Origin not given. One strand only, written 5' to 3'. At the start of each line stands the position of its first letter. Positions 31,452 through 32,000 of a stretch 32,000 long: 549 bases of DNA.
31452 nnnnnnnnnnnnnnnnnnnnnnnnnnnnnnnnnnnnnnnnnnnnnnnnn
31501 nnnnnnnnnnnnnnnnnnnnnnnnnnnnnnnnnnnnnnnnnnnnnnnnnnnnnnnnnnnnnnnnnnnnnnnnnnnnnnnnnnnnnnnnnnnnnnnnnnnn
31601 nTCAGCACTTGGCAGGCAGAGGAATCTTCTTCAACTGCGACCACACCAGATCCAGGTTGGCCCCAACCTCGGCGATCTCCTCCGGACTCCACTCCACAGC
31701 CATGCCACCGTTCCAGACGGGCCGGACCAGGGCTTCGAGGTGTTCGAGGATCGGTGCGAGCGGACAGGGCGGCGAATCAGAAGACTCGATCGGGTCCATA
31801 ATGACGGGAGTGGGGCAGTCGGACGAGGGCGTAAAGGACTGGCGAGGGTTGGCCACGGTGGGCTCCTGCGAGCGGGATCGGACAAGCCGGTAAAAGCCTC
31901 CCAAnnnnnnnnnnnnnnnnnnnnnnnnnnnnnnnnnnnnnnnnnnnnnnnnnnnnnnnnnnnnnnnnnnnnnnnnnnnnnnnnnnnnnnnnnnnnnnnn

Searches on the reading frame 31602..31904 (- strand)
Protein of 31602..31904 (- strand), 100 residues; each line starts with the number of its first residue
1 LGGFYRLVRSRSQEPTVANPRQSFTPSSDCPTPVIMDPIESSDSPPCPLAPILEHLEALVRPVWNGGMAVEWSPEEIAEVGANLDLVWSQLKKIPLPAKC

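Call 7: search_protein_families(library=pfam, proteins=[window:31602-31904:-], max_evalue=0.1)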
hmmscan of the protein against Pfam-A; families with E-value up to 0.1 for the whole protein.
window:31602-31904:- (100 aa): 1 family
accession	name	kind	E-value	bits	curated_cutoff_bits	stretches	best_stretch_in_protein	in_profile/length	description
PF11758.13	Bacteriocin_IIi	-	0.089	13.1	25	0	63-77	31-45/51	Aureocin-like type II bacteriocin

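Call 37: find_encoding_contigs(protein=window:31602-31856:-, flank=10000, max_places=3)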
Protein window:31602-31856:- (84 aa): 5 contigs read that carry it; 3 places shown.
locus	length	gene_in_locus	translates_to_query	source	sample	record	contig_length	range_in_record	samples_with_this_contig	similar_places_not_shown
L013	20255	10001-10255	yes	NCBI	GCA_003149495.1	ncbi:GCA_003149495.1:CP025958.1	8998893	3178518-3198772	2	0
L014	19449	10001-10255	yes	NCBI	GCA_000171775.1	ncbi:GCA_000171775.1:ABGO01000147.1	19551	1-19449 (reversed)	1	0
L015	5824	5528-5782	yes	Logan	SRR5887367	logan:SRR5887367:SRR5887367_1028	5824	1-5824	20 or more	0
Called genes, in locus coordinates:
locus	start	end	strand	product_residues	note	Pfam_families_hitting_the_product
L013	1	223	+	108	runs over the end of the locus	-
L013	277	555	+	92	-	-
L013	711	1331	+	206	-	-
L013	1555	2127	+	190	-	-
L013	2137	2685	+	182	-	-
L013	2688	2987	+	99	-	-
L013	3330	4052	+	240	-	PF13808:DDE_Tnp_1_assoc, PF01609:DDE_Tnp_1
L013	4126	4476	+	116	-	-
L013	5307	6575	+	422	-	-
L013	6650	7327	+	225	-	-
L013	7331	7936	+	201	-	-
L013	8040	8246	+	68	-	-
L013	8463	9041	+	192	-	-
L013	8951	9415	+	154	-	-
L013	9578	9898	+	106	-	PF01381:HTH_3 (weak), PF13443:HTH_26 (weak)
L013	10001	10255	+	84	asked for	-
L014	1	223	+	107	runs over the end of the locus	?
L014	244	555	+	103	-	-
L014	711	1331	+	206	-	-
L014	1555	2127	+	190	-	-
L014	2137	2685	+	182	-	-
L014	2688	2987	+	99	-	-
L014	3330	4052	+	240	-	PF13808:DDE_Tnp_1_assoc, PF01609:DDE_Tnp_1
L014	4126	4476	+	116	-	-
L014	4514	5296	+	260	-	-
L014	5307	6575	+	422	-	-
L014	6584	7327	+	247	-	-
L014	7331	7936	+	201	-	-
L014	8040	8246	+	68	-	-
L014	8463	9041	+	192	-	-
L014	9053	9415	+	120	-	-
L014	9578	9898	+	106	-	PF01381:HTH_3 (weak), PF13443:HTH_26 (weak)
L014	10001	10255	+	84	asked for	-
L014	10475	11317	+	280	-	PF24441:DUF7560 (faint)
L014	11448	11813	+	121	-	-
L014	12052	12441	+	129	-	-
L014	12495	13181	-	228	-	-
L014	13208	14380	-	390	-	PF07508:Recombinase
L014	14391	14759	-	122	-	PF00239:Resolvase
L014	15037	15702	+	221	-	-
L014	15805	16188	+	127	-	-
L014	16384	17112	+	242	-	PF21347:DUF3108_like (faint)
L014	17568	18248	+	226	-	-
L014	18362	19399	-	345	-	PF00589:Phage_integrase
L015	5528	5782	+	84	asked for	-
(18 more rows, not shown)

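Call 38: find_encoding_contigs(protein=window:31602-31856:-, flank=10000, max_places=10)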
Protein window:31602-31856:- (84 aa): 5 contigs read that carry it; 4 places shown.
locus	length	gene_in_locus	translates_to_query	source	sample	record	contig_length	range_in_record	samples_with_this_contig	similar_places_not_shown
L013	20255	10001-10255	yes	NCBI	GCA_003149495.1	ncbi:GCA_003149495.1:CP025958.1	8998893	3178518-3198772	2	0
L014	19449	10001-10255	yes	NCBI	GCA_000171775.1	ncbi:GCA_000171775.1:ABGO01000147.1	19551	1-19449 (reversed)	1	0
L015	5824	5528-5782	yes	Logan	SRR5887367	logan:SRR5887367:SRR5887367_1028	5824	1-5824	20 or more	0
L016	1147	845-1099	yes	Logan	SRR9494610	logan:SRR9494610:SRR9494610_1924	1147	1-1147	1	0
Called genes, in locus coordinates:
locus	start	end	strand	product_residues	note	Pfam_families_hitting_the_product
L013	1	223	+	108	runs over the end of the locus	-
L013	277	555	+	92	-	-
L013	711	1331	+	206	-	-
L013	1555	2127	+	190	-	-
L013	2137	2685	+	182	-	-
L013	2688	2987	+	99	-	-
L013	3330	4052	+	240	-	PF13808:DDE_Tnp_1_assoc, PF01609:DDE_Tnp_1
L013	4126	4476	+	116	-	-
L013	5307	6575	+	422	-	-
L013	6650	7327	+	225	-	-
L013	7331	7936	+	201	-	-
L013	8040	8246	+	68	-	-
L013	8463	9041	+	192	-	-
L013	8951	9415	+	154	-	-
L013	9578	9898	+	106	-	PF01381:HTH_3 (weak), PF13443:HTH_26 (weak)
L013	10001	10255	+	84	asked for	-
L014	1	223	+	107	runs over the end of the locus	?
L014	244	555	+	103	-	-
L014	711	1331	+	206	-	-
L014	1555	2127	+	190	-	-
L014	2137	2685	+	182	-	-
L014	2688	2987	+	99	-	-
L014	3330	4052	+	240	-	PF13808:DDE_Tnp_1_assoc, PF01609:DDE_Tnp_1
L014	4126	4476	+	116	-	-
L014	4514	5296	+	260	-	-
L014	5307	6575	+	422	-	-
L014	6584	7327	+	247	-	-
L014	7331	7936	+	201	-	-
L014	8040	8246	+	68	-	-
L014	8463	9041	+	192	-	-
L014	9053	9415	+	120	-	-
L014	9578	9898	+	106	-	PF01381:HTH_3 (weak), PF13443:HTH_26 (weak)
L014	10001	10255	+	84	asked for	-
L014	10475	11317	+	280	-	PF24441:DUF7560 (faint)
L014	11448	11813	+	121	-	-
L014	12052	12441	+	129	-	-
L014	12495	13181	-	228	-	-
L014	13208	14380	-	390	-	PF07508:Recombinase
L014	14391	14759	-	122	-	PF00239:Resolvase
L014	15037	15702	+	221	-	-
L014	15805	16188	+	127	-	-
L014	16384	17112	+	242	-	PF21347:DUF3108_like (faint)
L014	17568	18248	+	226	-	-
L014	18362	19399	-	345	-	PF00589:Phage_integrase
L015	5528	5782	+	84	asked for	-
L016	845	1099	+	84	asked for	-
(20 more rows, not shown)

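Call 44: search_protein_families(library=phrogs, proteins=[L014:4514-5296:+, L014:5307-6575:+, L014:6584-7327:+, L014:7331-7936:+, L014:8040-8246:+, L014:9053-9415:+, L014:9578-9898:+, L014:711-1331:+, L014:1555-2127:+, L014:2137-2685:+], max_evalue=0.01)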
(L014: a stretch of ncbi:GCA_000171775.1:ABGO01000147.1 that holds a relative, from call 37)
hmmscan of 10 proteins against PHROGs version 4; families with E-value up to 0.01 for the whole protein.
L014:4514-5296:+ (260 aa): 0 families

L014:5307-6575:+ (422 aa): 0 families

L014:6584-7327:+ (247 aa): 0 families

L014:7331-7936:+ (201 aa): 1 family
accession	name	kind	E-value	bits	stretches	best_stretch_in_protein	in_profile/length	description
phrog_5392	-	unknown function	3.6e-05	24.6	1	128-189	23-89/108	-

L014:8040-8246:+ (68 aa): 0 families

L014:9053-9415:+ (120 aa): 0 families

L014:9578-9898:+ (106 aa): 5 families
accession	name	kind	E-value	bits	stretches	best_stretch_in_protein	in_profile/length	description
phrog_8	-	transcription regulation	1.2e-05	26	1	24-86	73-133/346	transcriptional regulator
phrog_3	-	transcription regulation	0.00017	22.5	1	23-102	84-159/430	transcriptional repressor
phrog_3037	-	transcription regulation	0.0025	18.6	1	35-86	25-72/189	transcriptional repressor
phrog_2328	-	transcription regulation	0.0069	17.2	1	25-103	13-89/128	transcriptional repressor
phrog_4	-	transcription regulation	0.0084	16.1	1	24-88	133-191/400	transcriptional repressor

L014:711-1331:+ (206 aa): 0 families

L014:1555-2127:+ (190 aa): 0 families

L014:2137-2685:+ (182 aa): 0 families

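Call 45: search_protein_families(library=pfam, proteins=[L014:4514-5296:+, L014:5307-6575:+, L014:6584-7327:+, L014:7331-7936:+, L014:8040-8246:+, L014:9053-9415:+, L014:9578-9898:+, L014:711-1331:+, L014:1555-2127:+, L014:2137-2685:+], max_evalue=0.01)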
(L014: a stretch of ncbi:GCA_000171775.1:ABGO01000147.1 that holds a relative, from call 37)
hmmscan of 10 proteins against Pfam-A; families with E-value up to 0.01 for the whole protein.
L014:4514-5296:+ (260 aa): 0 families

L014:5307-6575:+ (422 aa): 0 families

L014:6584-7327:+ (247 aa): 0 families

L014:7331-7936:+ (201 aa): 0 families

L014:8040-8246:+ (68 aa): 0 families

L014:9053-9415:+ (120 aa): 2 families
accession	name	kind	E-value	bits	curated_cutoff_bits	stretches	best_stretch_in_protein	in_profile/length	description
PF13648.12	Lipocalin_4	-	7.3e-05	24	22.4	1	60-104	45-89/89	Lipocalin-like domain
PF18692.7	DUF5640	-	0.0078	16.5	28.5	1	30-84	2-52/85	Family of unknown function (DUF5640)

L014:9578-9898:+ (106 aa): 2 families
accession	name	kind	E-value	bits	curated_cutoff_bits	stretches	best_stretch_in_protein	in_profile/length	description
PF01381.28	HTH_3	-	1.2e-06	28.9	23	1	32-88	1-55/55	Helix-turn-helix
PF13443.12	HTH_26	-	1.4e-06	28.8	22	1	32-88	2-57/63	Cro/C1-type HTH DNA-binding domain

L014:711-1331:+ (206 aa): 0 families

L014:1555-2127:+ (190 aa): 0 families

L014:2137-2685:+ (182 aa): 0 families

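Call 49: find_homologous_proteins(query=L014:5307-6575:+, max_evalue=0.00001)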
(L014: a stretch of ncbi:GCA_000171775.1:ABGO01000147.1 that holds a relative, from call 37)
Query L014:5307-6575:+ (422 aa): 17 proteins with E <= 0.00001 among 8000 candidates.
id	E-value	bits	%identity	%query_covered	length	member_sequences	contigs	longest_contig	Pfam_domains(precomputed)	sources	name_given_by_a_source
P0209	1.7e-260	882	93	100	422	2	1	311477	-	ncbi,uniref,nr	ncbi:hypothetical protein R5W23_000134 [Gemmata sp. JC673]|uniref:Uncharacterized protein n=1 Tax=Ge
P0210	2.5e-89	318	46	86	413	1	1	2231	-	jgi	jgi:hypothetical protein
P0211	1.1e-86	310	45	88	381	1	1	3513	-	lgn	-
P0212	3.9e-85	304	43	90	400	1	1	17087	-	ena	-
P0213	3.2e-59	219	39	86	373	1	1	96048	-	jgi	jgi:hypothetical protein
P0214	1.3e-57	214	41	80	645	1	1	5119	-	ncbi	-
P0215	3.2e-55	206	37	83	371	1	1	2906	-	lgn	-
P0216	8.7e-55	205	37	89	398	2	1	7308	-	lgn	-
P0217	3.6e-51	193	36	83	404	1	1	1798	-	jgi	jgi:hypothetical protein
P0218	1.4e-42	164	36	83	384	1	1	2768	-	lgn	-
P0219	2.3e-37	147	32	87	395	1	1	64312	-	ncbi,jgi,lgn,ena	jgi:hypothetical protein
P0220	4.6e-35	140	33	81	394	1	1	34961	-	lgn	-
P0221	6.2e-35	139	33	87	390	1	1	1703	-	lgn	-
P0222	8.3e-21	93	35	50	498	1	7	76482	-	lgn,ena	-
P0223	9.8e-11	59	26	84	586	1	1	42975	-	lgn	-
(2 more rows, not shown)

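Call 50: find_encoding_contigs(protein=P0209, flank=10000, max_places=3)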
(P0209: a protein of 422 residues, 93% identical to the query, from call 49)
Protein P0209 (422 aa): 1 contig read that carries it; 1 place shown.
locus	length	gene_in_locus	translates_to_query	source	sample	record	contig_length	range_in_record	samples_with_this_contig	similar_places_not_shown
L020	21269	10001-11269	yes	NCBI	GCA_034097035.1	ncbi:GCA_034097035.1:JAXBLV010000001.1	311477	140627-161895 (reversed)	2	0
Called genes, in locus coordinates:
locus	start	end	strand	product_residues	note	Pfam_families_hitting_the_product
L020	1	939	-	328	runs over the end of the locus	-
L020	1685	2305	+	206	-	-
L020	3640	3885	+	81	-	-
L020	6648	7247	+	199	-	PF00535:Glycos_transf_2 (weak)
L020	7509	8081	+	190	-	-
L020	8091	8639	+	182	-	-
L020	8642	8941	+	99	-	-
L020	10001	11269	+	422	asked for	-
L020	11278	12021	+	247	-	-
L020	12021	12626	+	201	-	-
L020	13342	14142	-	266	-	PF02985:HEAT (faint)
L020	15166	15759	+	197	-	PF21347:DUF3108_like (weak)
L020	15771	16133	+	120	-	-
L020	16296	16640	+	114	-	PF01381:HTH_3 (weak), PF13443:HTH_26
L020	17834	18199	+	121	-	-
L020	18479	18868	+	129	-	-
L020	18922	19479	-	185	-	-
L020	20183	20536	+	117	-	-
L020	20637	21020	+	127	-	-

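Call 66: search_protein_families(library=pfam, proteins=[L020:1-939:-, L020:13342-14142:-, L020:3640-3885:+], max_evalue=0.01)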
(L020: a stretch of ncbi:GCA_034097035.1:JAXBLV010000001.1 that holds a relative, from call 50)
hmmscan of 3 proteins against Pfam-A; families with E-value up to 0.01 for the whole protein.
L020:1-939:- (313 aa): 4 families
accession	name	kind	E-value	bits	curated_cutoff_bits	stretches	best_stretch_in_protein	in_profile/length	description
PF23598.1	LRR_14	-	2.6e-08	33.5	40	1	101-212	38-145/353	Leucine-rich repeat region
PF13516.12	LRR_6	-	3.3e-06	27.2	23.4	0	135-155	4-24/24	Leucine Rich repeat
PF13855.12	LRR_8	-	2.5e-05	24.4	27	1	112-168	3-59/61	Leucine rich repeat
PF12799.13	LRR_4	-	0.0011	19.5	27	0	113-148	4-38/44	Leucine Rich repeats (2 copies)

L020:13342-14142:- (266 aa): 4 families
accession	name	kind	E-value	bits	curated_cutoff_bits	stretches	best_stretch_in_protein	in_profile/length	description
PF02985.28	HEAT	-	1.4e-05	25.4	23.5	0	240-265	2-27/31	HEAT repeat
PF13646.12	HEAT_2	-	1.9e-05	25.3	27.7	0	26-77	1-51/88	HEAT repeats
PF13513.12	HEAT_EZ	-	9.2e-05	23.3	27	0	60-82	31-53/55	HEAT-like repeat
PF16563.10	P66_CC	-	0.0094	16.1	26.4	0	21-35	5-19/44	Coiled-coil and interaction region of P66A and P66B with MBD2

L020:3640-3885:+ (81 aa): 0 families
